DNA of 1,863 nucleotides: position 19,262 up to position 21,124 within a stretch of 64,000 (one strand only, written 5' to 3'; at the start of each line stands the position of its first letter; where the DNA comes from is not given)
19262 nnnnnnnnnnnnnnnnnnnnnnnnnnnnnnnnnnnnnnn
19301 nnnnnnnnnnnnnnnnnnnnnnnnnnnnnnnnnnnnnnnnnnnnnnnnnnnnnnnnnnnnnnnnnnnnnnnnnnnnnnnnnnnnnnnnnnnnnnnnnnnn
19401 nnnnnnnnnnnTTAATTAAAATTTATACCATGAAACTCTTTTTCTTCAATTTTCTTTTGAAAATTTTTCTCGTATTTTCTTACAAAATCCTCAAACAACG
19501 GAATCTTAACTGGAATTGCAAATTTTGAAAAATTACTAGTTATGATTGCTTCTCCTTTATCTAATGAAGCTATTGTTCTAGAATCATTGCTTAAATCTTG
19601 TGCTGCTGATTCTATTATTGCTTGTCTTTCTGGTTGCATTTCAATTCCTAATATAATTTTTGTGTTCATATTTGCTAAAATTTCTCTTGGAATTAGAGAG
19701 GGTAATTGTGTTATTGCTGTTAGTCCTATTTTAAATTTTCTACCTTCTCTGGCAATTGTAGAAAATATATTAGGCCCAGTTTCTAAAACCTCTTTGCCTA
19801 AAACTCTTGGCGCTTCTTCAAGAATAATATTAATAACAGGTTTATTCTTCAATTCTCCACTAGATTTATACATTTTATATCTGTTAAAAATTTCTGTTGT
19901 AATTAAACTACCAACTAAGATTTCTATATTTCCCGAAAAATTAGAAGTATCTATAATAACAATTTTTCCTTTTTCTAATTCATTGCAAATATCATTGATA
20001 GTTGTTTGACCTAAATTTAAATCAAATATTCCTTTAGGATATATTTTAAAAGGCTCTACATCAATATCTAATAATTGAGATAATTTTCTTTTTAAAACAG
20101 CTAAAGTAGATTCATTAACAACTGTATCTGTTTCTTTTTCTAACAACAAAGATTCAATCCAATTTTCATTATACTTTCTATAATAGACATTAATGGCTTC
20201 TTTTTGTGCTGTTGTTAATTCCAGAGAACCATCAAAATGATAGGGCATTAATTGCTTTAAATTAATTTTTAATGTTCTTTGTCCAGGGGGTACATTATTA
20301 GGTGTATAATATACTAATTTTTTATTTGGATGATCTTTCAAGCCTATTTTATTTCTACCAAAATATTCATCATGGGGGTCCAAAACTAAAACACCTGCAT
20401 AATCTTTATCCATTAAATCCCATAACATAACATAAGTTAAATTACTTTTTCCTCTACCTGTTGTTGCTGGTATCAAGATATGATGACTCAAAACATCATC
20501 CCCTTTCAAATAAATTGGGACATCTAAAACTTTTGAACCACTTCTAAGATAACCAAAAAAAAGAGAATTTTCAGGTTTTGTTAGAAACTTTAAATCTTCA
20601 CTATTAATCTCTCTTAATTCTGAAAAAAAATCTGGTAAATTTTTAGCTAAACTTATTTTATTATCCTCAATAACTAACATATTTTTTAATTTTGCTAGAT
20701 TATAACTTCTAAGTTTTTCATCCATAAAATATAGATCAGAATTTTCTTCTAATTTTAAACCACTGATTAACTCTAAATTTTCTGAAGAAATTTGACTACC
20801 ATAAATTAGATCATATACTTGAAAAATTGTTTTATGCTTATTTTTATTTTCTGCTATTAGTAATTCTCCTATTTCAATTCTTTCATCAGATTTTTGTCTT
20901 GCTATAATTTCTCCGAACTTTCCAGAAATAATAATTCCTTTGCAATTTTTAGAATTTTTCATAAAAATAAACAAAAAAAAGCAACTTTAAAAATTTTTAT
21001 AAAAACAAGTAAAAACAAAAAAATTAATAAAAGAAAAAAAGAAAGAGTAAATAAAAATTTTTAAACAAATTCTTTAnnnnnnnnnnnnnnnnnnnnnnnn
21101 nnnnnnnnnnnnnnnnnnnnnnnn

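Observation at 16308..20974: herA - membrane phosphatase - mre11 cluster without rad50 or nurA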

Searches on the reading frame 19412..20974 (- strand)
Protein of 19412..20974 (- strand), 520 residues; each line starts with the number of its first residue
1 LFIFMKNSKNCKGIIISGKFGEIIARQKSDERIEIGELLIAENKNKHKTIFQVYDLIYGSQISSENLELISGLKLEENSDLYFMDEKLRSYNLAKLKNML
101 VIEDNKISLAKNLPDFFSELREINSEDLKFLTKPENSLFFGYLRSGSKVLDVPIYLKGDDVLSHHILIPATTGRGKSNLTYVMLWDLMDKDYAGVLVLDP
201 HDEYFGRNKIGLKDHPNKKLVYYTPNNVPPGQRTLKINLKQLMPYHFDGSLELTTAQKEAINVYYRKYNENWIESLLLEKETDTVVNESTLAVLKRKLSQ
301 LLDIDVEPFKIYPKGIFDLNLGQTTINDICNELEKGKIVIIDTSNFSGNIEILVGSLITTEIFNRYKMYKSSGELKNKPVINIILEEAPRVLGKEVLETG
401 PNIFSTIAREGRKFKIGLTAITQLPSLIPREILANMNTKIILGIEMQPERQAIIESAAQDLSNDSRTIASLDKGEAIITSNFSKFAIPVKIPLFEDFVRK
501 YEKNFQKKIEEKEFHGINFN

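Call 3: search_protein_families(library=pfam, proteins=[window:19412-20974:-], max_evalue=0.01)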
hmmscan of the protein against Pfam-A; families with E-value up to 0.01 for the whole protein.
window:19412-20974:- (520 aa): 1 family
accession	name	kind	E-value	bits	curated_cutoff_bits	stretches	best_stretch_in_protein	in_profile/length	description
PF01935.23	DUF87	-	1.6e-27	97.5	23.2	1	140-362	3-220/220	Helicase HerA, central domain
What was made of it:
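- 19412..20962 (-): herA: DSB-repair-type HerA hexameric translocase ortholog (516 aa from ATG; an alternative TTG start at 20974 gives 520 aa). Walker A at 20444-20467, Walker B/EEAP at 19808-19831, AREGRKF (Arg finger region) at 19733-19753. PF01935 97.5 bits (call 3).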

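Call 4: search_protein_families(library=ncbifam, proteins=[window:19412-20974:-], max_evalue=0.01)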
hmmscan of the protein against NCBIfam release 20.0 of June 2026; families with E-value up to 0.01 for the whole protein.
window:19412-20974:- (520 aa): 6 families
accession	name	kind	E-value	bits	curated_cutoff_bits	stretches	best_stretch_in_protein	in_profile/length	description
NF040819.1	helicase_HerA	equivalog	1.1e-28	100.1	970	2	382-499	405-522/561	DNA double-strand break repair helicase HerA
NF040937.1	HerA_Thermprot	equivalog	8.1e-28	97.1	800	1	31-497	21-467/487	DNA double-strand break repair helicase HerA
NF053655.1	CedD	equivalog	2e-19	69.7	600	2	316-491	364-525/527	DNA-translocating ATPase CedD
NF042943.1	HerA_antiphage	equivalog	1.1e-12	47.4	800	1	335-491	393-547/566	anti-phage-associated helicase HerA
NF033849.1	ser_rich_anae_1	subfamily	9.5e-12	43.1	650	1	333-460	971-1106/1163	serine-rich protein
NF042944.1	HerA_antiphage_2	equivalog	5.1e-08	32.1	850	1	332-481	373-532/576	anti-phage-associated helicase HerA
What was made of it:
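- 19412..20962 (-): NCBIfam best hits are repair HerA NF040819/NF040937 at about 100 bits; CedD scores 70 and anti-phage HerA 32-47 (call 4).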

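Call 5: search_protein_families(library=padloc, proteins=[window:19412-20974:-], max_evalue=0.01)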
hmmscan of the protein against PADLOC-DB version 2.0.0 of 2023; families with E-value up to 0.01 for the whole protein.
window:19412-20974:- (520 aa): 12 families
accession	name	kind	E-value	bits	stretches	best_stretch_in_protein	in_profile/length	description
PDLC04105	HerA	-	2.9e-27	93.4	2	326-493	367-535/576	-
PDLC04140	mad8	-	5.2e-19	66.9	1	138-495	4-303/314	mads_8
PDLC04102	HerA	-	9.4e-16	55.3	1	332-491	461-619/654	-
PDLC04103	HerA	-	3.1e-15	53.6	1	324-491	387-556/579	-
PDLC02185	HerA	-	2.4e-14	51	1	337-491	407-561/585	-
PDLC01055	HerA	-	2.6e-14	50.9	2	283-490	334-523/532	Type III coevolved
PDLC04100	HerA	-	8.4e-14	49.1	1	337-496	401-560/580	-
PDLC04097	HerA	-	2e-11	41.3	2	335-491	431-592/618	-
PDLC04098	HerA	-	5.3e-11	39.8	1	331-445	479-600/686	-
PDLC04104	HerA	-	1.1e-08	32.3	1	336-481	181-326/379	-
PDLC02188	HerA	-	1.8e-08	31.7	1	332-481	373-532/578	-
PDLC04106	HerA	-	1.1e-05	22.1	1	289-491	420-626/667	-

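Call 11: find_encoding_contigs(protein=window:19412-20974:-, flank=10000, max_places=10)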
Protein window:19412-20974:- (520 aa): no gene with exactly this product is on record in the collection.

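Call 12: find_homologous_proteins(query=window:19412-20974:-, max_evalue=0.00001)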
Query window:19412-20974:- (520 aa): 3146 proteins with E <= 0.00001 among 8000 candidates; the best 120 are listed.
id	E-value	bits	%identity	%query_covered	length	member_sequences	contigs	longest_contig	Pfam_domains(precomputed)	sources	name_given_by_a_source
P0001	0.0e+0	1132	100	99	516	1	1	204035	PF01935.24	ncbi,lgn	ncbi:MAG: ATP-binding protein [Candidatus Woesearchaeota archaeon]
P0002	1.7e-272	923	83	99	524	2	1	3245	PF01935.24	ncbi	ncbi:MAG: ATP-binding protein [Candidatus Woesearchaeota archaeon]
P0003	1.1e-262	890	80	98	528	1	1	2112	PF01935.24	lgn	-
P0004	9.2e-262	887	81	94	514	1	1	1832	PF01935.24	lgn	-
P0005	8.5e-235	798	71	98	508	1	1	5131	PF01935.24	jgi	jgi:uncharacterized protein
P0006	1.1e-232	792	70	98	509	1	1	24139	PF01935.24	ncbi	-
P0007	3.4e-230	783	71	94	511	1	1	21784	PF01935.24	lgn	-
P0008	4.9e-229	779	70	95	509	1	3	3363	PF01935.24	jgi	-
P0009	9.7e-229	778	69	98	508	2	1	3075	PF01935.24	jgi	jgi:uncharacterized protein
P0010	2.4e-226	771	67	98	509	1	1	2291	PF01935.24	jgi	jgi:hypothetical protein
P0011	3.2e-225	767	70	94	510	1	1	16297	PF01935.24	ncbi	-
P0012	7.0e-225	766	68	98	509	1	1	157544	PF01935.24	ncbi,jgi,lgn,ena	-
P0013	9.7e-225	765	71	96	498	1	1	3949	PF01935.24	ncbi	ncbi:MAG: ATP-binding protein [Candidatus Anstonellales archaeon]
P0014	4.3e-224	763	67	98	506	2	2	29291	PF01935.24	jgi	jgi:uncharacterized protein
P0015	6.7e-224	762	69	98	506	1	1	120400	PF01935.24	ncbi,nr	ncbi:ATP-binding protein [Candidatus Woesearchaeota archaeon]|nr:ATP-binding protein [Candidatus Woe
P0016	2.3e-223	761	68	98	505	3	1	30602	PF01935.24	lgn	-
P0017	8.4e-223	759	67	98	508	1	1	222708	PF01935.24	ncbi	-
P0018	3.1e-222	757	67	98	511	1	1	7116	PF01935.24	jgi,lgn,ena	-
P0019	7.6e-222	756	68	98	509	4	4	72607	PF01935.24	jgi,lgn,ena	jgi:uncharacterized protein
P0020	2.7e-221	754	69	96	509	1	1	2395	PF01935.24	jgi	jgi:hypothetical protein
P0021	3.4e-221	754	69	94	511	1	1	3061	PF01935.24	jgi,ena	-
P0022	9.5e-221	752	67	98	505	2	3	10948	PF01935.24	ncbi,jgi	-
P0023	1.9e-220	751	67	98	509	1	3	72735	PF01935.24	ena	-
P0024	2.7e-220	751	67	98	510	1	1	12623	PF01935.24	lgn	-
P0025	4.2e-220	750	66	98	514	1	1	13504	PF01935.24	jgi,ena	-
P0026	2.6e-218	744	67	93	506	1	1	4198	PF01935.24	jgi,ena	-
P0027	2.8e-218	744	66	97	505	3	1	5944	PF01935.24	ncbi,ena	-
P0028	3.8e-218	743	66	98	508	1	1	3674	PF01935.24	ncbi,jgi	jgi:DNA helicase HerA-like ATPase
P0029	5.9e-218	743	66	98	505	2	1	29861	PF01935.24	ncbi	ncbi:MAG: ATP-binding protein [archaeon]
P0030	3.1e-217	740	65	98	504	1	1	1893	PF01935.24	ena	-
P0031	3.4e-217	740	68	93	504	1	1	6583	PF01935.24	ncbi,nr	ncbi:MAG: ATP-binding protein, partial [Nanoarchaeota archaeon]|nr:ATP-binding protein [Nanoarchaeot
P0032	1.1e-216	739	66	97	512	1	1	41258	PF01935.24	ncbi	-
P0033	6.1e-216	736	65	98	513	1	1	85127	PF01935.24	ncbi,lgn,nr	ncbi:ATP-binding protein [Candidatus Woesearchaeota archaeon]|nr:ATP-binding protein [Candidatus Woe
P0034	6.2e-216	736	65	98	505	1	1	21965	PF01935.24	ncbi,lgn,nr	ncbi:ATP-binding protein [Candidatus Woesearchaeota archaeon]|nr:ATP-binding protein [Candidatus Woe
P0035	7.5e-216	736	66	98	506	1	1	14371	PF01935.24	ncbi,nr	ncbi:MAG: ATP-binding protein [Nanoarchaeota archaeon]|nr:ATP-binding protein [Nanoarchaeota archaeo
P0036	8.9e-216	736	67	94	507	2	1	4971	PF01935.24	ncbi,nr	ncbi:ATP-binding protein [Candidatus Woesearchaeota archaeon]|nr:ATP-binding protein [Candidatus Woe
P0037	2.7e-215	734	67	98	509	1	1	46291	PF01935.24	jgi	jgi:uncharacterized protein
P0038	2.9e-215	734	65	98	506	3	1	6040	PF01935.24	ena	-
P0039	3.1e-215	734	67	97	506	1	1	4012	PF01935.24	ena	-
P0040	3.3e-215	734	65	98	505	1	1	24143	PF01935.24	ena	-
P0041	6.2e-215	733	65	98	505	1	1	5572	PF01935.24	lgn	-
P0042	7.7e-215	733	65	98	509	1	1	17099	PF01935.24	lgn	-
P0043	8.6e-215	732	66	96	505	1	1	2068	PF01935.24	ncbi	-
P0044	9.9e-215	732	66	98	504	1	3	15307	PF01935.24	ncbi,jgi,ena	-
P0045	1.2e-214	732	67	98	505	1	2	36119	PF01935.24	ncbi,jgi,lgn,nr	ncbi:ATP-binding protein [Candidatus Woesearchaeota archaeon]|nr:ATP-binding protein [Candidatus Woe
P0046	2.0e-214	731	68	96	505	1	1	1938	PF01935.24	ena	-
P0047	2.7e-214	731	64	98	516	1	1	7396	PF01935.24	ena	-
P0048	4.1e-214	730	64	98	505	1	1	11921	PF01935.24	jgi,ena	-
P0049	4.5e-214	730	66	96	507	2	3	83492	PF01935.24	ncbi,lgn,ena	-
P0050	4.8e-214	730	67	94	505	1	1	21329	PF01935.24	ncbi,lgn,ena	-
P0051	8.1e-214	729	66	98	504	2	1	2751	PF01935.24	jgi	jgi:DNA helicase HerA-like ATPase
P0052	8.1e-214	729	67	94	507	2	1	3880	PF01935.24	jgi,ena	-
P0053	8.2e-214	729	64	98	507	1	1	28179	PF01935.24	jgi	jgi:uncharacterized protein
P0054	1.5e-213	728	66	98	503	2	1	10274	PF01935.24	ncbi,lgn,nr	ncbi:MAG: ATP-binding protein [Candidatus Woesearchaeota archaeon]|nr:ATP-binding protein [Candidatu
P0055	1.7e-213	728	64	97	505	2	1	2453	PF01935.24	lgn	-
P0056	2.3e-213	728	66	98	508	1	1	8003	PF01935.24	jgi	-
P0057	2.4e-213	728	64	95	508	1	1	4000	PF01935.24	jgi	jgi:uncharacterized protein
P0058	3.1e-213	727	65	98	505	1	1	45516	PF01935.24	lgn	-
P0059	3.2e-213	727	63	98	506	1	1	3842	PF01935.24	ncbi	-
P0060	3.3e-213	727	64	98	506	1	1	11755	PF01935.24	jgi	-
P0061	3.5e-213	727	66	93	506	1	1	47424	PF01935.24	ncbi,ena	-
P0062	4.3e-213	727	63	98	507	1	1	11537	PF01935.24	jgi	-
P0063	4.4e-213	727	64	98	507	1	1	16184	PF01935.24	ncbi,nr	ncbi:DUF87 domain-containing protein [Candidatus Woesearchaeota archaeon]|nr:DUF87 domain-containing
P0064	4.9e-213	727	65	97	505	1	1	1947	PF01935.24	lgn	-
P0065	9.0e-213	726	64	98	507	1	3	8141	PF01935.24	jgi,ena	-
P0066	9.5e-213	726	66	93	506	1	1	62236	PF01935.24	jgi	jgi:hypothetical protein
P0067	1.0e-212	726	64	98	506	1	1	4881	PF01935.24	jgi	-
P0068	1.0e-212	726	64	97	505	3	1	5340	PF01935.24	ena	-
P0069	1.1e-212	726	64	98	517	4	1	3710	PF01935.24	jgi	-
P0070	1.3e-212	725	63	97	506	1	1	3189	PF01935.24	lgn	-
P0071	2.2e-212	724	65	97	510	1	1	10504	PF01935.24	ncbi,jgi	jgi:hypothetical protein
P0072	2.3e-212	724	65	97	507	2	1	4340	PF01935.24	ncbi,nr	ncbi:ATP-binding protein [Candidatus Woesearchaeota archaeon]|nr:ATP-binding protein [Candidatus Woe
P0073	3.8e-212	724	65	95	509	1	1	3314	PF01935.24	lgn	-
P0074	4.4e-212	723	66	98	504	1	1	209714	PF01935.24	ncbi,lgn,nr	ncbi:ATP-binding protein [Candidatus Woesearchaeota archaeon]|nr:ATP-binding protein [Candidatus Woe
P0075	5.2e-212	723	65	96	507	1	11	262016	PF01935.24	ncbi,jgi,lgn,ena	jgi:uncharacterized protein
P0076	6.0e-212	723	67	95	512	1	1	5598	PF01935.24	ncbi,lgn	-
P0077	7.3e-212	723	63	98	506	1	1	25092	PF01935.24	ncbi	-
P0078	8.3e-212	723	65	94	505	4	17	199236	PF01935.24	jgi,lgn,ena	jgi:uncharacterized protein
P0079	1.1e-211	722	65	98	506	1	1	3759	PF01935.24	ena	-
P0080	1.5e-211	722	65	98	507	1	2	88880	PF01935.24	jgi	jgi:uncharacterized protein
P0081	1.9e-211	721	63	98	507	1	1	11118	PF01935.24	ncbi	-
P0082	2.8e-211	721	64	99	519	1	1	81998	PF01935.24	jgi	jgi:hypothetical protein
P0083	3.4e-211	721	64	98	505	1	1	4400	PF01935.24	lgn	-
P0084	4.5e-211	720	65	94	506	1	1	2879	PF01935.24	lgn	-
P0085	6.4e-211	720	65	98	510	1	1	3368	PF01935.24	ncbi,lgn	-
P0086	6.9e-211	720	63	97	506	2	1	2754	PF01935.24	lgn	-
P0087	9.0e-211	719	65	96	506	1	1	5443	PF01935.24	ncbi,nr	ncbi:ATP-binding protein [Candidatus Woesearchaeota archaeon]|nr:ATP-binding protein [Candidatus Woe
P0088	1.0e-210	719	63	98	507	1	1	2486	PF01935.24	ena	-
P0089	1.1e-210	719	63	98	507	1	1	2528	PF01935.24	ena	-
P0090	1.5e-210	718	62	98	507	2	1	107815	PF01935.24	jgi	-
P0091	1.6e-210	718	65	96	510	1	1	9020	PF01935.24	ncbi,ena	-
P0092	1.7e-210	718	64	98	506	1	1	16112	PF01935.24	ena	-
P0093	1.9e-210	718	63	98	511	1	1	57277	PF01935.24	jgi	-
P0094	2.3e-210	718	63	98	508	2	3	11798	PF01935.24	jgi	-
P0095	2.8e-210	718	64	98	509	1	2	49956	PF01935.24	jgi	-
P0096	3.3e-210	717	64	98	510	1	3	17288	PF01935.24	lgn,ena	-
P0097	3.6e-210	717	64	98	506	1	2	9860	PF01935.24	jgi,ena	-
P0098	3.9e-210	717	63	98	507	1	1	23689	PF01935.24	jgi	jgi:DNA helicase HerA-like ATPase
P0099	4.2e-210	717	65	94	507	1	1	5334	PF01935.24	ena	-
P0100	5.4e-210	717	63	98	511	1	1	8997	PF01935.24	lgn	-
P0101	5.6e-210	717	64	97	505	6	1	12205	PF01935.24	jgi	-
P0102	7.4e-210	716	64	98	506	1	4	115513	PF01935.24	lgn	-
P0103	8.1e-210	716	64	98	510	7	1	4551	PF01935.24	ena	-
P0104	9.0e-210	716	65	98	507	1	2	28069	PF01935.24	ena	-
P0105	1.1e-209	716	64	98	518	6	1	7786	PF01935.24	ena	-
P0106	1.3e-209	715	64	98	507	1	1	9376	PF01935.24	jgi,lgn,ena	-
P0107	1.9e-209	715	64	98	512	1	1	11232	PF01935.24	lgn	-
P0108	2.6e-209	714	63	98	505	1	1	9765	PF01935.24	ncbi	-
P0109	2.8e-209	714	65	98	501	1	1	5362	PF01935.24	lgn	-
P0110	3.5e-209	714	63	98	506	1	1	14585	PF01935.24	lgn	-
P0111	4.0e-209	714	65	95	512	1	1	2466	PF01935.24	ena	-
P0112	4.2e-209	714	64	95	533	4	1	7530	PF01935.24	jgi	jgi:hypothetical protein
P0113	5.0e-209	713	65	98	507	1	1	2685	PF01935.24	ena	-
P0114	5.5e-209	713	62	98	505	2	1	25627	PF01935.24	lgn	-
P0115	5.8e-209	713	64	93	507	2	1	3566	PF01935.24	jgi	-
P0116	6.0e-209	713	65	95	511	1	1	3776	PF01935.24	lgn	-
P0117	6.2e-209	713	65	98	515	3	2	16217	PF01935.24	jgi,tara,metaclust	tara:strand:+ start:8835 stop:10382 length:1548 start_codon:yes stop_codon:yes gene_type:complete|me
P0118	6.6e-209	713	63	98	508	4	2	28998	PF01935.24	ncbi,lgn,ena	-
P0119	8.4e-209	713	65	97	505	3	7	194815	PF01935.24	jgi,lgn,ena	-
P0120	9.7e-209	712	63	98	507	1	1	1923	PF01935.24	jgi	jgi:DNA helicase HerA-like ATPase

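Call 13: find_encoding_contigs(protein=P0001, flank=10000, max_places=3)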
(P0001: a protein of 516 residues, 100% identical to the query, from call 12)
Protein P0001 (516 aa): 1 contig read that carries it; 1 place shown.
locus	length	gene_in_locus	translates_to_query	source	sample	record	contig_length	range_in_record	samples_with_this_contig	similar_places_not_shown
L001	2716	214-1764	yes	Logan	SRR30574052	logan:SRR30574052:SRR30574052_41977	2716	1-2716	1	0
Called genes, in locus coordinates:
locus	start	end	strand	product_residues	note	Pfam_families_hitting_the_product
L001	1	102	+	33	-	?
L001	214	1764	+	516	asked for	PF01935:DUF87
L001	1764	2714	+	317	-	?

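Call 14: find_encoding_contigs(protein=P0012, flank=10000, max_places=2)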
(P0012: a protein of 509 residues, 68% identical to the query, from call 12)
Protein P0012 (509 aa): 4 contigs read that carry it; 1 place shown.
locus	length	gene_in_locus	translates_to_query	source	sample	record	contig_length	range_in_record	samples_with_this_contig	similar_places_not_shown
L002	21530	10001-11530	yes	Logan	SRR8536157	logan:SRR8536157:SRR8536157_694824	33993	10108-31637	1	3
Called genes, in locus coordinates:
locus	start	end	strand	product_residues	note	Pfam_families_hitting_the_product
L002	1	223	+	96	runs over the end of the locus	PF05597:Phasin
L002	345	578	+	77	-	-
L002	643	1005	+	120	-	-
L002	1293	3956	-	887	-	-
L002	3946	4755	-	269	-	-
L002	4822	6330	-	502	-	-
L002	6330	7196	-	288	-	-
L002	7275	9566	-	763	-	-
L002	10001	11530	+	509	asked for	PF01935:DUF87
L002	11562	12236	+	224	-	PF13489:Methyltransf_23 (weak), PF13847:Methyltransf_31 (faint)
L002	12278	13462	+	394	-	PF09992:NAGPA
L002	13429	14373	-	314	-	-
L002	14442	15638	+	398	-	PF00149:Metallophos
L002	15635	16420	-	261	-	PF01712:dNK, PF02223:Thymidylate_kin (weak)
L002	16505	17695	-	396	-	PF01411:tRNA-synt_2c, PF07973:tRNA_SAD (weak), PF02272:DHHA1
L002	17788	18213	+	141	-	PF01741:MscL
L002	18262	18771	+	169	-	PF01864:CarS-like, PF01148:CTP_transf_1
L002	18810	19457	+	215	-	PF01066:CDP-OH_P_transf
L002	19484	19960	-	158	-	PF09419:PGP_phosphatase (faint), PF00702:Hydrolase (weak), PF13242:Hydrolase_like (weak)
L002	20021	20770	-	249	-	PF02535:Zip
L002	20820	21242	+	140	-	PF01402:RHH_1 (weak), PF08753:NikR_C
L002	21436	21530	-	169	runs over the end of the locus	-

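Call 15: find_encoding_contigs(protein=P0074, flank=10000, max_places=2)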
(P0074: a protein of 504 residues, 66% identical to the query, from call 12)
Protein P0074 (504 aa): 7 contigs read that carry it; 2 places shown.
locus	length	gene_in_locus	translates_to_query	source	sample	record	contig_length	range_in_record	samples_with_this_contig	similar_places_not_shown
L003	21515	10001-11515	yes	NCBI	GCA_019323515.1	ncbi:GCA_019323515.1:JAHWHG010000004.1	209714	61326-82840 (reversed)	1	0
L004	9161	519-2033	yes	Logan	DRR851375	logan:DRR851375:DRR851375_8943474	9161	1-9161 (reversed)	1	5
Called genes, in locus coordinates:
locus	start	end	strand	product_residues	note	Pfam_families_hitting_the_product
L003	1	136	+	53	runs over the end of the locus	-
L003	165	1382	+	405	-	PF02163:Peptidase_M50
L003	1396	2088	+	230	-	PF00588:SpoU_methylase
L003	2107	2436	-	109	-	-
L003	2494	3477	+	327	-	PF01555:N6_N4_Mtase (weak), PF01170:UPF0020, PF13847:Methyltransf_31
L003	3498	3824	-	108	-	PF02643:DUF192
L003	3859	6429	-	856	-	-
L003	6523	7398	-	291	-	PF01875:Memo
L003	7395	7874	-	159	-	PF01161:PBP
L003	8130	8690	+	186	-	-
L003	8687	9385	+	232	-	PF11848:DUF3368 (faint)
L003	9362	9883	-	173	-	-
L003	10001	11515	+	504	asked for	PF01935:DUF87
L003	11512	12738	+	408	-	PF00149:Metallophos, PF12850:Metallophos_2 (weak)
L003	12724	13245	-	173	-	PF01569:PAP2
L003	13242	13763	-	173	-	PF06695:Sm_multidrug_ex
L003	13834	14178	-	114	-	PF00892:EamA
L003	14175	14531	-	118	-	-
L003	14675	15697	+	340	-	PF09376:NurA (faint)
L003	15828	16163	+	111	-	-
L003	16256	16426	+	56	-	-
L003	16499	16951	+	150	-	-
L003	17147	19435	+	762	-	PF02359:CDC48_N, PF02933:CDC48_2 (weak), PF05496:RuvB_N (weak), PF13191:AAA_16 (weak), PF00004:AAA, PF17862:AAA_lid_3, PF00004:AAA, PF17862:AAA_lid_3, +29 more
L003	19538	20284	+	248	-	PF01784:DUF34_NIF3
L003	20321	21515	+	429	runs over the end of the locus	PF18195:GatD_N, PF00710:Asparaginase, PF17763:Asparaginase_C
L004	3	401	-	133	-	?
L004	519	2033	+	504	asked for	PF01935:DUF87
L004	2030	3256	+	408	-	PF00149:Metallophos, PF12850:Metallophos_2 (weak)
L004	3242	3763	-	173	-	PF01569:PAP2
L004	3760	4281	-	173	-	PF06695:Sm_multidrug_ex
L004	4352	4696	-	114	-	PF00892:EamA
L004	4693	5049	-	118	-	-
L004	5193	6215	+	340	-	PF09376:NurA (faint)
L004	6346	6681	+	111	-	-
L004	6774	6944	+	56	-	-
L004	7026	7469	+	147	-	-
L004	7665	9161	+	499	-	?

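Call 17: search_protein_families(library=pfam, proteins=[L003:3859-6429:-, L002:1293-3956:-, L003:14675-15697:+, L002:7275-9566:-, L002:4822-6330:-, L002:13429-14373:-, L003:9362-9883:-], max_evalue=1)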
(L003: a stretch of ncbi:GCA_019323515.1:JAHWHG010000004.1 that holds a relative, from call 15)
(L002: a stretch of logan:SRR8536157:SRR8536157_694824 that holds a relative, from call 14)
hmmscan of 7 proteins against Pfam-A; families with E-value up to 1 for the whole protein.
L003:3859-6429:- (856 aa): 0 families

L002:1293-3956:- (887 aa): 0 families

L003:14675-15697:+ (340 aa): 1 family
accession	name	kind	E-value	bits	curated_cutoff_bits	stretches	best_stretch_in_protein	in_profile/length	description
PF09376.16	NurA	-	2.6e-09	37.4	21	2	62-188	2-105/254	NurA domain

L002:7275-9566:- (763 aa): 2 families
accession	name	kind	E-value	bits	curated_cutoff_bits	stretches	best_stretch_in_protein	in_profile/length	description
PF10462.15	Peptidase_M66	-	0.0013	18.2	20.6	1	603-637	173-208/306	Peptidase M66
PF09471.16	Peptidase_M64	-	0.0093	15.6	26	1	493-642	10-164/302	IgA Peptidase M64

L002:4822-6330:- (502 aa): 1 family
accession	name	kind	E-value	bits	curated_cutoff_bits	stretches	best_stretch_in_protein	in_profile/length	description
PF09471.16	Peptidase_M64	-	0.027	14.1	26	0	198-242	12-58/302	IgA Peptidase M64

L002:13429-14373:- (314 aa): 0 families

L003:9362-9883:- (173 aa): 1 family
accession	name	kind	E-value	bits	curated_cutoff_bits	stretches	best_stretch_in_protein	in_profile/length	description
PF20918.2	SPOCS_spoVID-N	-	0.28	11.4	27.1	1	95-152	26-81/132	SPOCS_spoVID-N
